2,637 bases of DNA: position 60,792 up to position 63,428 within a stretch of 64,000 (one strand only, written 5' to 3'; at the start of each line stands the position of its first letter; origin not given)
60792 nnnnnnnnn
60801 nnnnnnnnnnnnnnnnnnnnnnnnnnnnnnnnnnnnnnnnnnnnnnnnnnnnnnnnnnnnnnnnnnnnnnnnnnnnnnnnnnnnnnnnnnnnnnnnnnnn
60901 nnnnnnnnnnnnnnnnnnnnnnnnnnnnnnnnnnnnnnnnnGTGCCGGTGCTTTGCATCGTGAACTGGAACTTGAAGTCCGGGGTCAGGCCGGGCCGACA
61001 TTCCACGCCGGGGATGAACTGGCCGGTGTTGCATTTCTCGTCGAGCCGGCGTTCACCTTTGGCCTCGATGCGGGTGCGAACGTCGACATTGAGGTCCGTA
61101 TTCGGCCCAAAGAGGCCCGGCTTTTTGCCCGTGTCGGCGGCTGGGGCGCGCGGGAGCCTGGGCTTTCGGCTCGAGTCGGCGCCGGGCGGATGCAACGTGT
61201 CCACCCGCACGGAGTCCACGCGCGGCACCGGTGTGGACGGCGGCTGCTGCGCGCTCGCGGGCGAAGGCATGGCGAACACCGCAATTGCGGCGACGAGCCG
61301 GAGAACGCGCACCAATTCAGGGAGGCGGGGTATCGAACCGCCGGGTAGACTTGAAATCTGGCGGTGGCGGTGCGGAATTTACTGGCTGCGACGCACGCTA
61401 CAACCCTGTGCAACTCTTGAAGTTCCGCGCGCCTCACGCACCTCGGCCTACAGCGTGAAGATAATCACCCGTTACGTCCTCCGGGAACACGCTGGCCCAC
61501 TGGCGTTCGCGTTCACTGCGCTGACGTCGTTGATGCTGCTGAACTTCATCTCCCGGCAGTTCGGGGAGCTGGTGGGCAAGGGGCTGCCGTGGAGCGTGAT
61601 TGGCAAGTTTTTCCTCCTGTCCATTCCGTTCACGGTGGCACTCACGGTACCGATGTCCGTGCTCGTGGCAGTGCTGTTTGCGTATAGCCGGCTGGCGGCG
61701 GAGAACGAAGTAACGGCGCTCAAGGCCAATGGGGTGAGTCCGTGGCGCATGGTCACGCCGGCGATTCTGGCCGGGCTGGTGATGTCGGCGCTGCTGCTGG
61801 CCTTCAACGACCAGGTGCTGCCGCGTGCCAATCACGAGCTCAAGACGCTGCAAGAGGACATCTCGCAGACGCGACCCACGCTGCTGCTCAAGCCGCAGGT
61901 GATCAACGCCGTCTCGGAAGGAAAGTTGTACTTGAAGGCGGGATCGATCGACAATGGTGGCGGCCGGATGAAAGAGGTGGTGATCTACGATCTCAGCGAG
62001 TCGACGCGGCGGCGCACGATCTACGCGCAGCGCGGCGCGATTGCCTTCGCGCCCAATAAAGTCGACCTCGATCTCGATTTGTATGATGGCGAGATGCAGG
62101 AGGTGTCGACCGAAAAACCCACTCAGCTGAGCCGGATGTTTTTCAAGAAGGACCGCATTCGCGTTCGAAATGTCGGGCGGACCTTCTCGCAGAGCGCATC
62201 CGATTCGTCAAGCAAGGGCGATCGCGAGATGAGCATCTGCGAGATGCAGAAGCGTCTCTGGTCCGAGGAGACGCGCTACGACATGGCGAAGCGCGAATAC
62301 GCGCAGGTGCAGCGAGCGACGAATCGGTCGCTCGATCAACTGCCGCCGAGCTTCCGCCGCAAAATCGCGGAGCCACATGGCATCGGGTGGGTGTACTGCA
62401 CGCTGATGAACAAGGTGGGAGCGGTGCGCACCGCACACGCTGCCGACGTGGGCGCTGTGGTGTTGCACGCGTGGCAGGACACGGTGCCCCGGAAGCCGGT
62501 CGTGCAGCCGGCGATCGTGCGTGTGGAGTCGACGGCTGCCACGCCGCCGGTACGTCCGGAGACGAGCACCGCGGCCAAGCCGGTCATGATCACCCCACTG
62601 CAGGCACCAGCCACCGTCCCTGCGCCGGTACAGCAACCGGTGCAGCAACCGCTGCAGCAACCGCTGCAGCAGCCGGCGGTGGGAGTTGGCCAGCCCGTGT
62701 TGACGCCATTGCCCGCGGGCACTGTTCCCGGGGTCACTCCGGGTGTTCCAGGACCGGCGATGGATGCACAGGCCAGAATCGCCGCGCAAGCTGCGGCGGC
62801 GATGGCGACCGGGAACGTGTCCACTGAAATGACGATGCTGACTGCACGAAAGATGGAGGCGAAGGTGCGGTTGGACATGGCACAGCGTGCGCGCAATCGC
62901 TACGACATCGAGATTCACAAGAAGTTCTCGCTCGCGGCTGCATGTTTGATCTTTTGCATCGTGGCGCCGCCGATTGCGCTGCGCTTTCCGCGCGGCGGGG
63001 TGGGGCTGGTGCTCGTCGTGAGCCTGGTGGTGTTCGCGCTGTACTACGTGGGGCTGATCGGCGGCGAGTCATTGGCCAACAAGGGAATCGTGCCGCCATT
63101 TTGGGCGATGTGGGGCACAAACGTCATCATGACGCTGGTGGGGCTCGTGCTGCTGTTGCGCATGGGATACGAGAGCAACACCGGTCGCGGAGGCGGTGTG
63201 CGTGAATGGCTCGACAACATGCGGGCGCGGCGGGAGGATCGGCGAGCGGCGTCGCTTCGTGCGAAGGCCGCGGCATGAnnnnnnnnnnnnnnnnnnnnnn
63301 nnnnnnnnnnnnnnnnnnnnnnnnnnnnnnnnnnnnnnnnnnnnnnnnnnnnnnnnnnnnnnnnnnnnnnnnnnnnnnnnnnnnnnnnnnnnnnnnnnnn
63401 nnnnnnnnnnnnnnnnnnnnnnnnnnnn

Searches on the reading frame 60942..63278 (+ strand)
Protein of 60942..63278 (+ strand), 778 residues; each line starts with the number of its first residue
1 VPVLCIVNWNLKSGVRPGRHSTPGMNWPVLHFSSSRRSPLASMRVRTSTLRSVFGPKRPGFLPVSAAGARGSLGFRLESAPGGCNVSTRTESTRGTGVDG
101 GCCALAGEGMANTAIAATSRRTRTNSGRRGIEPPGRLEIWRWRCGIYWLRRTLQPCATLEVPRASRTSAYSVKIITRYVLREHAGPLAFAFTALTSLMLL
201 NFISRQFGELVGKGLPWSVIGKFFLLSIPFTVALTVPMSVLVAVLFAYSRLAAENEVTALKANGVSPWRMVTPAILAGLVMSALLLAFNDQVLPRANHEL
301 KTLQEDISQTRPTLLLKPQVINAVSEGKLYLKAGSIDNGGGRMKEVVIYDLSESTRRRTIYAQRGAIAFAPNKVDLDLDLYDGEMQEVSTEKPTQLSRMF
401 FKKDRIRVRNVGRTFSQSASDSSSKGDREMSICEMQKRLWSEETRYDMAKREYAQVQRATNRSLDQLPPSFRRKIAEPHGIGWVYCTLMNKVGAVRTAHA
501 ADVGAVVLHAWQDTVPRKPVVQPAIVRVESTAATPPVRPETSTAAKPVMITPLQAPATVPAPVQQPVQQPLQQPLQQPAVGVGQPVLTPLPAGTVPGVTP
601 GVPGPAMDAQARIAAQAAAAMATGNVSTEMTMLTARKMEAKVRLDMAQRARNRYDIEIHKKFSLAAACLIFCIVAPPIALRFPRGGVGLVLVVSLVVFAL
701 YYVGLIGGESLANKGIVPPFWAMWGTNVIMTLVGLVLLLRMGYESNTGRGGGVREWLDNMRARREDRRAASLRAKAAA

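Call 13: search_protein_families(library=pfam, proteins=[window:60942-63278:+], max_evalue=0.001)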
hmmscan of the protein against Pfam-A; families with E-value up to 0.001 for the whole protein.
window:60942-63278:+ (778 aa): 1 family
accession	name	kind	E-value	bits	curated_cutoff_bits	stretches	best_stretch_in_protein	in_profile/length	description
PF03739.19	LptF_LptG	-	3.8e-83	279.9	27.9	2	177-445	1-263/353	Lipopolysaccharide export system permease LptF/LptG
